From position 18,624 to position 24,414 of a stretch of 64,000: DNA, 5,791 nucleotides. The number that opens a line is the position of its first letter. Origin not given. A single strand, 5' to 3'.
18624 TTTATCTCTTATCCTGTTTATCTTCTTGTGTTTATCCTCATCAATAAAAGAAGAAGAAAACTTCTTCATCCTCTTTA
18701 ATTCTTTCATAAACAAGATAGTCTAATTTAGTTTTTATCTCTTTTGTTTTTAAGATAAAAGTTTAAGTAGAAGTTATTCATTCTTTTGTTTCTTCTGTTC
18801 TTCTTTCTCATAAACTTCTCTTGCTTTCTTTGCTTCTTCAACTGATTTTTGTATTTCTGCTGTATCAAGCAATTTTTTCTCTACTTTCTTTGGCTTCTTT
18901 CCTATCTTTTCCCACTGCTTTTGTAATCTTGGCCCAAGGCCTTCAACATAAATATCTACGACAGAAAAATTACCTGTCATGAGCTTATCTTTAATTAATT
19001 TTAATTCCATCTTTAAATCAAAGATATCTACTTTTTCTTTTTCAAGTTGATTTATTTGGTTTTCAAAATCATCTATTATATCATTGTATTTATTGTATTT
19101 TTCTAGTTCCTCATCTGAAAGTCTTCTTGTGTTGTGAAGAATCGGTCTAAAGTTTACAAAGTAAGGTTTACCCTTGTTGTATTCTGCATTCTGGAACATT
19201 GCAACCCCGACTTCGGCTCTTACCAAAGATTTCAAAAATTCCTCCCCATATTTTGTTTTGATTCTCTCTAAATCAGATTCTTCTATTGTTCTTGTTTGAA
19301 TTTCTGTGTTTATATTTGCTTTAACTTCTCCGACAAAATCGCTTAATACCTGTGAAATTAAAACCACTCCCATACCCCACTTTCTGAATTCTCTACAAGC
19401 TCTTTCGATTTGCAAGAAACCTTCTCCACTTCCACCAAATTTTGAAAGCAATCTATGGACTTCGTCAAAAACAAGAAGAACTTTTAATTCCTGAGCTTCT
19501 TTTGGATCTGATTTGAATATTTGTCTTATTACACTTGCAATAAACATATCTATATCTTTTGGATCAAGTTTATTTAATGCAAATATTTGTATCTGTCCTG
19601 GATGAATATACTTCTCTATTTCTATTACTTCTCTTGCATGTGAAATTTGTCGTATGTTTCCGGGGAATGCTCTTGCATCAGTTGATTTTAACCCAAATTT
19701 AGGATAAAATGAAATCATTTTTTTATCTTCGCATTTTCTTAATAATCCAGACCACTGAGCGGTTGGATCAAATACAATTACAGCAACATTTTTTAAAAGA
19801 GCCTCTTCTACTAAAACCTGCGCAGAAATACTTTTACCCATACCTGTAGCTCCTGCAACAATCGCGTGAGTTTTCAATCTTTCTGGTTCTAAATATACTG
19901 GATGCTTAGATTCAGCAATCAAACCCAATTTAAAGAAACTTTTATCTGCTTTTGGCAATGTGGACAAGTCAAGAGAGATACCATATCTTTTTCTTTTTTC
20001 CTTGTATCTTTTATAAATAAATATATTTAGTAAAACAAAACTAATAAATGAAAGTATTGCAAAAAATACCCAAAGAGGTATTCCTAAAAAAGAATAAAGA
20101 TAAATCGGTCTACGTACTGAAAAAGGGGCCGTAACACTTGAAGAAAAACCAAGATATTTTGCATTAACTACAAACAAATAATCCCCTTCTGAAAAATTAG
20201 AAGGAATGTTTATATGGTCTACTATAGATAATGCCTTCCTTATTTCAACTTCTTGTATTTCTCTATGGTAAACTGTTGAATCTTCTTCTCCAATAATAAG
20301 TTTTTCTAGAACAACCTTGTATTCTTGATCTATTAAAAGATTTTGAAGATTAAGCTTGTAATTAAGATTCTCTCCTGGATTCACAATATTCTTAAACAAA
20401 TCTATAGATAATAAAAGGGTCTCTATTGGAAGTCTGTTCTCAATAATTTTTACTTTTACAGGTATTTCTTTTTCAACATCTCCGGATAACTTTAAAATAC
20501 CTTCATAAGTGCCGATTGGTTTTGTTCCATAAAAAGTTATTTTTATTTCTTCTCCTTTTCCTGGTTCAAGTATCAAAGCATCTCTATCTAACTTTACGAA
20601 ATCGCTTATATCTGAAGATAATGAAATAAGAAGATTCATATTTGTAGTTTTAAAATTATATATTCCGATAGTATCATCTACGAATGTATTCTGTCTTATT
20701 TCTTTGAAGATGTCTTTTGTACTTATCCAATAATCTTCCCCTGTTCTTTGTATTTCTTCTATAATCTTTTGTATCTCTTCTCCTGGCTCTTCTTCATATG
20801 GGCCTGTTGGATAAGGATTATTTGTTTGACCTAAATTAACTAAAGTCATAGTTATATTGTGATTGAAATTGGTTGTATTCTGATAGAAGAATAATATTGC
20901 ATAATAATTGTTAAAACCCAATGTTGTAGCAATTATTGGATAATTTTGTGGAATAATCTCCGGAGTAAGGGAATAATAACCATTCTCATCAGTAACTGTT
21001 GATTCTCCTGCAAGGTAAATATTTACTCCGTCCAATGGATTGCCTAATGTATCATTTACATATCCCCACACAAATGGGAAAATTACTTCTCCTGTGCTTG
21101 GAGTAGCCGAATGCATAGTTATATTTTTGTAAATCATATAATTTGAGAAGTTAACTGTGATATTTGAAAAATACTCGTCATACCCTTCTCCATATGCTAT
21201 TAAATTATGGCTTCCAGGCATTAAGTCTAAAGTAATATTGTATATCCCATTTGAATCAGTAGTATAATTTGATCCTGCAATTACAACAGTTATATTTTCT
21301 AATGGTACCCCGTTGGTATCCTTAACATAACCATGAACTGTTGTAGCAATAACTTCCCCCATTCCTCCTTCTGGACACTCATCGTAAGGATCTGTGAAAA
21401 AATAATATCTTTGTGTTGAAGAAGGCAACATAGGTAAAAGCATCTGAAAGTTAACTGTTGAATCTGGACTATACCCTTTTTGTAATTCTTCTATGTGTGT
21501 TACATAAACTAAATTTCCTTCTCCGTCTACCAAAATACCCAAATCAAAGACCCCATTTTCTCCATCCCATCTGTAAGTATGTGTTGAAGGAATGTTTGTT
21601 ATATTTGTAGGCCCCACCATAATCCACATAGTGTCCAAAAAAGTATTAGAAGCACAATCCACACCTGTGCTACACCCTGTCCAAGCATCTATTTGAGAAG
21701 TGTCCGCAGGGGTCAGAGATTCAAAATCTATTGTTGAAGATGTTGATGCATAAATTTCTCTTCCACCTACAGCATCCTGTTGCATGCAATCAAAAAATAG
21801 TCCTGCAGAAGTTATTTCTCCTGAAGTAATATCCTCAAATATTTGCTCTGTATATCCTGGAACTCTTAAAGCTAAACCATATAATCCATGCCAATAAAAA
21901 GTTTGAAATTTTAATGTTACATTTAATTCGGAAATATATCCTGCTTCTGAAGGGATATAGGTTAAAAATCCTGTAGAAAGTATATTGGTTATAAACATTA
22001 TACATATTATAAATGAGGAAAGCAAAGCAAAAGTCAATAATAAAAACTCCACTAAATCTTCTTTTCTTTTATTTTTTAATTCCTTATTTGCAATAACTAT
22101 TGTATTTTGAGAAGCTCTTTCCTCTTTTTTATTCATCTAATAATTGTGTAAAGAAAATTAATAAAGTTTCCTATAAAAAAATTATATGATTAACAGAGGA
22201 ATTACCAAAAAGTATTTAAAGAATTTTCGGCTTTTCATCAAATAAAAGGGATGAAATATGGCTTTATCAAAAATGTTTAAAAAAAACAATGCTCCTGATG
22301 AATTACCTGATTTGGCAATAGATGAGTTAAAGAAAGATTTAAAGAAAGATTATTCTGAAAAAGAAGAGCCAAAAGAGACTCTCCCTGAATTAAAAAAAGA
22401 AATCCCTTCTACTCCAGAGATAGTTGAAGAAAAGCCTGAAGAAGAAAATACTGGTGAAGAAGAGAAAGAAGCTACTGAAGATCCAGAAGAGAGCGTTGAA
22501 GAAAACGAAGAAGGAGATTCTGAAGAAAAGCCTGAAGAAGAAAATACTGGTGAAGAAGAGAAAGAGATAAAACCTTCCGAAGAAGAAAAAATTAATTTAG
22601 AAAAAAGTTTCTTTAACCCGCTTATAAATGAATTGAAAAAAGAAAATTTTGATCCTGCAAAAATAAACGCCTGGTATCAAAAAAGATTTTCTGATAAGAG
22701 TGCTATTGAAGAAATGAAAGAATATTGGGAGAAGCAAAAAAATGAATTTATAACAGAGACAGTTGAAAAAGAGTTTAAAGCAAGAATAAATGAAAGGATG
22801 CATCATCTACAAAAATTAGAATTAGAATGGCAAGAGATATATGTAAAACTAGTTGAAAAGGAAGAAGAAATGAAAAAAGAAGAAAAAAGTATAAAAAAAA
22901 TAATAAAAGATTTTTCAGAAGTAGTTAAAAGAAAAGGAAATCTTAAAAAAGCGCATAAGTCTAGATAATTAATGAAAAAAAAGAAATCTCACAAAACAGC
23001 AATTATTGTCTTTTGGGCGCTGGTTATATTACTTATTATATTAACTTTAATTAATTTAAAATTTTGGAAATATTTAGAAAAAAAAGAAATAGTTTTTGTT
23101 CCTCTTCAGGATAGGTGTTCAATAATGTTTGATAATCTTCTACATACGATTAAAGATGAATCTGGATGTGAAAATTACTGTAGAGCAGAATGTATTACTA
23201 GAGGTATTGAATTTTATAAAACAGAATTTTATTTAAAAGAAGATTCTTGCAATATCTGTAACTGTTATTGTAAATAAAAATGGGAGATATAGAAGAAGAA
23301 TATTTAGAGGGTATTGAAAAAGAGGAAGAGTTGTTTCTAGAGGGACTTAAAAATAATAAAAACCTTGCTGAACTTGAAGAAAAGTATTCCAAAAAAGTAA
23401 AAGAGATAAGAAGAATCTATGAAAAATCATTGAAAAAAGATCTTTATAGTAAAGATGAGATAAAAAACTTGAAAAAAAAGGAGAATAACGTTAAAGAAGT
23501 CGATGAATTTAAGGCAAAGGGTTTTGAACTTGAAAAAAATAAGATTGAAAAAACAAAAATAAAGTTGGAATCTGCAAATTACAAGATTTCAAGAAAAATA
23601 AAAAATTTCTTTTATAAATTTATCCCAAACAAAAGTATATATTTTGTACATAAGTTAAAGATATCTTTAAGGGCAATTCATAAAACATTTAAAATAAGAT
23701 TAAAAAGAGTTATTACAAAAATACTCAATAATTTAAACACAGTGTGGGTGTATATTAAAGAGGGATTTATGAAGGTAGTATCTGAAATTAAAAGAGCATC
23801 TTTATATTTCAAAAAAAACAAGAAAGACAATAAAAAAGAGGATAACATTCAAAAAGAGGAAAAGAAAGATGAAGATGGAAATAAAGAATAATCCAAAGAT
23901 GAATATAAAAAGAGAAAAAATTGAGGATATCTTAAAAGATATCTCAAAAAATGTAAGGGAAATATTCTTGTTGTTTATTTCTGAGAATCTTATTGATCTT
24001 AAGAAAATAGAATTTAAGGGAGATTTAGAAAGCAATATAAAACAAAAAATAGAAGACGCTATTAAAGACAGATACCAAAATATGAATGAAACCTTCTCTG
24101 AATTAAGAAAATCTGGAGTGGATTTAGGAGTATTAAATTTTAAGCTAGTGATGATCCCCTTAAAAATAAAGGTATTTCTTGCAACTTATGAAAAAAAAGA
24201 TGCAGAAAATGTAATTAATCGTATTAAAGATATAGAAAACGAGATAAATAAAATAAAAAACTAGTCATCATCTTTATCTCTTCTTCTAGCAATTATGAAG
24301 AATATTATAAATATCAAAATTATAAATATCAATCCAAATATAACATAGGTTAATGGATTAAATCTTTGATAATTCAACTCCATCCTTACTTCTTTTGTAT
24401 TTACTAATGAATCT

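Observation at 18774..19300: ATPase C-terminal segment kept identical in protein between the two paralogs despite synonymous nucleotide divergence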

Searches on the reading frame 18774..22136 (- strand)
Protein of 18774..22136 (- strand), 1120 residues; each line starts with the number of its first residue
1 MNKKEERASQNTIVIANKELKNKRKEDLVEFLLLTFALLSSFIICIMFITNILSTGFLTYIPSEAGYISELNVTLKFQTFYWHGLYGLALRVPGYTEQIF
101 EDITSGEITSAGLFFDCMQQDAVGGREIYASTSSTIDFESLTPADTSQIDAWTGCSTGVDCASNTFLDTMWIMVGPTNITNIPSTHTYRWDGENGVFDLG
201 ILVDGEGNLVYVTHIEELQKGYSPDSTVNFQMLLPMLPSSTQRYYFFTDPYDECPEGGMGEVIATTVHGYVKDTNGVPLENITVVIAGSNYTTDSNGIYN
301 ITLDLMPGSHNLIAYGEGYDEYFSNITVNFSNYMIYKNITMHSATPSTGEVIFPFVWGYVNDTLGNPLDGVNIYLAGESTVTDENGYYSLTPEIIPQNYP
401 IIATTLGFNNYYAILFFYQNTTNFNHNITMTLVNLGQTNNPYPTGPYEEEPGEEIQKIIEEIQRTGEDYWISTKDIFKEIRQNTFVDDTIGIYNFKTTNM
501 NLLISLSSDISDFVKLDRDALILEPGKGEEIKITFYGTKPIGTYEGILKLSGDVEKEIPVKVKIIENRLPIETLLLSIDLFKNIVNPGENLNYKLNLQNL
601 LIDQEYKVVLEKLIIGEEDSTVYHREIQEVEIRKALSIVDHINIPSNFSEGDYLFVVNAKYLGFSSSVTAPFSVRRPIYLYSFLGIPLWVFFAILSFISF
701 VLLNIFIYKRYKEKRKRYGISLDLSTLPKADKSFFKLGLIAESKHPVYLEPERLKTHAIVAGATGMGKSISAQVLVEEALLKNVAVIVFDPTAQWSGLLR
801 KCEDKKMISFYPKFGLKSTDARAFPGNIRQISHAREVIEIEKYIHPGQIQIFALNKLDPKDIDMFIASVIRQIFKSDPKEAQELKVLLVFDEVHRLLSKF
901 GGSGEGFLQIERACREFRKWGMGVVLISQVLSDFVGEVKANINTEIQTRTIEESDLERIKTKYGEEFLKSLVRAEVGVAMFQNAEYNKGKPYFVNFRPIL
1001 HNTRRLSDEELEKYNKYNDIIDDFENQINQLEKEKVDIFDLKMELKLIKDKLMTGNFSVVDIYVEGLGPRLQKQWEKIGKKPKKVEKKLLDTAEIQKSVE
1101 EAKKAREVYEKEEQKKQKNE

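Call 6: search_protein_families(library=pfam, proteins=[window:18774-22136:-], max_evalue=0.01)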
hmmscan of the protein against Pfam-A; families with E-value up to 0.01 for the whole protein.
window:18774-22136:- (1120 aa): 14 families
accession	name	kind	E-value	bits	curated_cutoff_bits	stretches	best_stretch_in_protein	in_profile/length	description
PF13620.12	CarboxypepD_reg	-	2.2e-17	63.6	32.3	2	266-329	1-70/82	Carboxypeptidase regulatory-like domain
PF13715.12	CarbopepD_reg_2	-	2.1e-12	47.3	32.2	2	358-412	3-59/88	CarboxypepD_reg-like domain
PF01935.23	DUF87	-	5.5e-11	43.4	23.2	1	736-799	2-68/220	Helicase HerA, central domain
PF05872.18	HerA_C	-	2.1e-09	37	22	1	743-831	9-98/502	Helicase HerA-like C-terminal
PF02369.22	Big_1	-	2.6e-05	24.7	34.9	0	264-330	18-92/93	Bacterial Ig-like domain (group 1)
PF12846.13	AAA_10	-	0.00013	21.6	27.5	0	756-797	22-66/362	AAA-like domain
PF00270.35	DEAD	-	0.00047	20.4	26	1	757-907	16-138/167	DEAD/DEAH box helicase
PF04851.21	ResIII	-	0.00075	19.9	22.5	1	755-905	23-141/164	Type III restriction enzyme, res subunit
PF20720.3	nSTAND3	-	0.001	19.2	27.2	0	757-811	19-71/155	Novel STAND NTPase 3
PF15976.11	CooC_C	-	0.0012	19.3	29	0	356-391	19-54/93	CS1-pili formation C-terminal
PF01580.24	FtsK_SpoIIIE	-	0.0021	18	24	1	737-787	22-75/221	FtsK/SpoIIIE family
PF16371.11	MetallophosN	-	0.0023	18.6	35.6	0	269-302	1-33/77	N terminal of Calcineurin-like phosphoesterase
PF10412.15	TrwB_AAD_bind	-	0.0024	17.3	20.5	0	749-793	9-53/387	Type IV secretion-system coupling protein DNA-binding domain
PF17789.7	MG4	-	0.0066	17.1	24.7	0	270-306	21-63/95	Macroglobulin domain MG4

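Call 9: search_protein_families(library=ncbifam, proteins=[window:18774-22136:-], max_evalue=0.1)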
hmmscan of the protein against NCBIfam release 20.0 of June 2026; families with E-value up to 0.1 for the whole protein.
window:18774-22136:- (1120 aa): 10 families
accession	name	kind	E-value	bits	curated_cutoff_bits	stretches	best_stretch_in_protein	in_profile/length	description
NF053655.1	CedD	equivalog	2.2e-09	36.5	600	2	744-800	210-266/527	DNA-translocating ATPase CedD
NF040937.1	HerA_Thermprot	equivalog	4.7e-08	31.9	800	1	839-959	299-423/487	DNA double-strand break repair helicase HerA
NF033849.1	ser_rich_anae_1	subfamily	1.5e-06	25.9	650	1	743-833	748-843/1163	serine-rich protein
NF040819.1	helicase_HerA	equivalog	3.1e-06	26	970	1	884-959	402-476/561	DNA double-strand break repair helicase HerA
TIGR03743.1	SXT_TraD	subfamily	1.3e-05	23.9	366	1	743-791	163-211/636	conjugative transfer system coupling protein TraD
TIGR02746.1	TraC-F-type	equivalog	1.6e-05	23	567.05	1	866-940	626-694/800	type IV secretion system protein TraC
NF042943.1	HerA_antiphage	equivalog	1.9e-05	23.5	800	1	873-961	424-513/566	anti-phage-associated helicase HerA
TIGR01587.1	cas3_core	equivalog_domain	0.00019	20.7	102.45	1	764-961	8-195/358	CRISPR-associated helicase Cas3'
TIGR03754.1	conj_TOL_TraD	equivalog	0.002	16.7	647.55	1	740-794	165-219/643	type IV conjugative transfer system coupling protein TraD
NF041214.1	plasmid_TraB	equivalog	0.0077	14.8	800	1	752-800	245-296/639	plasmid transfer protein TraB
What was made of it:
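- On HerA proper (DSB-repair helicase): NCBIfam HerA models score 24-32 bits against cut-offs of 800-970 (call 9).
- Closest known: HerA. Different: NCBIfam HerA equivalogs score 24-32 bits against cut-offs of 800-970 (call 9).
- Closest known: Membrane-anchored FtsK/SpoIIIE translocases, type IV coupling proteins. Same: CedD is the best NCBIfam hit (call 9).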

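Call 54: search_protein_families(library=padloc, proteins=[window:18774-22136:-], max_evalue=0.01)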
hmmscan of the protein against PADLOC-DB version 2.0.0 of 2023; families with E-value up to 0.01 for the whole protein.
window:18774-22136:- (1120 aa): 12 families
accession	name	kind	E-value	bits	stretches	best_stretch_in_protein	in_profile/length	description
PDLC04140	mad8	-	8.6e-14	49.8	1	754-981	26-286/314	mads_8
PDLC04105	HerA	-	1.8e-13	47.9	2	847-964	379-502/576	-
PDLC04103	HerA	-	2.2e-09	34.2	1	739-801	155-218/579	-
PDLC01055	HerA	-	3.1e-08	30.9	2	745-807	147-211/532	Type III coevolved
PDLC04100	HerA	-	1.2e-05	22.2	1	872-961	429-519/580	-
PDLC04101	HerA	-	1.6e-05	21.8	1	749-794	161-208/400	-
PDLC04098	HerA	-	2.3e-05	21.2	1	847-957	484-606/686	-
PDLC02185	HerA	-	3.4e-05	20.8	1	881-961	442-525/585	-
PDLC00938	Cas3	-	5e-05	20.7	1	764-961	8-195/358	CRISPR-associated helicase Cas3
PDLC04099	HerA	-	9.8e-05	19.7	1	744-796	157-211/214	-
PDLC04107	HerA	-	0.00019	18.6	1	747-801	160-216/306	-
PDLC04106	HerA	-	0.006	13.1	0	883-959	509-590/667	-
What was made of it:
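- Tried and rejected: NCBIfam and PADLOC gave only generic P-loop hits (calls 9, 54).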

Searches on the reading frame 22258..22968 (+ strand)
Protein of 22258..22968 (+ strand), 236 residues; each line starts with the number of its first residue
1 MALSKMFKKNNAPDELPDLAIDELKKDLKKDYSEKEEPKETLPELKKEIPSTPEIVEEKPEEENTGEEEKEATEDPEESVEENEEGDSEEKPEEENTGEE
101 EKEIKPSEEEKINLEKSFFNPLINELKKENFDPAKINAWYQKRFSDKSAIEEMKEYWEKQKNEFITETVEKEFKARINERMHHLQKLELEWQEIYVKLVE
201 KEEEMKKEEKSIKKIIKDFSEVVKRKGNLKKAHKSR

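Call 37: search_protein_families(library=pfam, proteins=[window:22258-22968:+], max_evalue=0.05)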
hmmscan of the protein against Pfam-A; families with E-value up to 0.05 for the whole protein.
window:22258-22968:+ (236 aa): 1 family
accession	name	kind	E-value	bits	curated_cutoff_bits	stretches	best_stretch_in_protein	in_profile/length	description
PF11062.13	DUF2863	-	0.048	12.6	25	0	148-210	28-88/398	Protein of unknown function (DUF2863)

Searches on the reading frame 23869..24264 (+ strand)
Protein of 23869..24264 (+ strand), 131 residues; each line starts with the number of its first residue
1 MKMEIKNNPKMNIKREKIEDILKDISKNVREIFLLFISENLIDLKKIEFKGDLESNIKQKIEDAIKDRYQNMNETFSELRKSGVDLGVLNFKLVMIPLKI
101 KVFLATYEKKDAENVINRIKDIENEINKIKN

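Call 37: search_protein_families(library=pfam, proteins=[window:23869-24264:+], max_evalue=0.05)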
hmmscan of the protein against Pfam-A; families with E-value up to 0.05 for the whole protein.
window:23869-24264:+ (131 aa): 1 family
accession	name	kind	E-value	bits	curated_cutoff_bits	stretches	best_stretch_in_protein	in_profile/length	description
PF05135.19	Phage_connect_1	-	0.043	14.6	21.2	1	11-76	11-73/101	Phage gp6-like head-tail connector protein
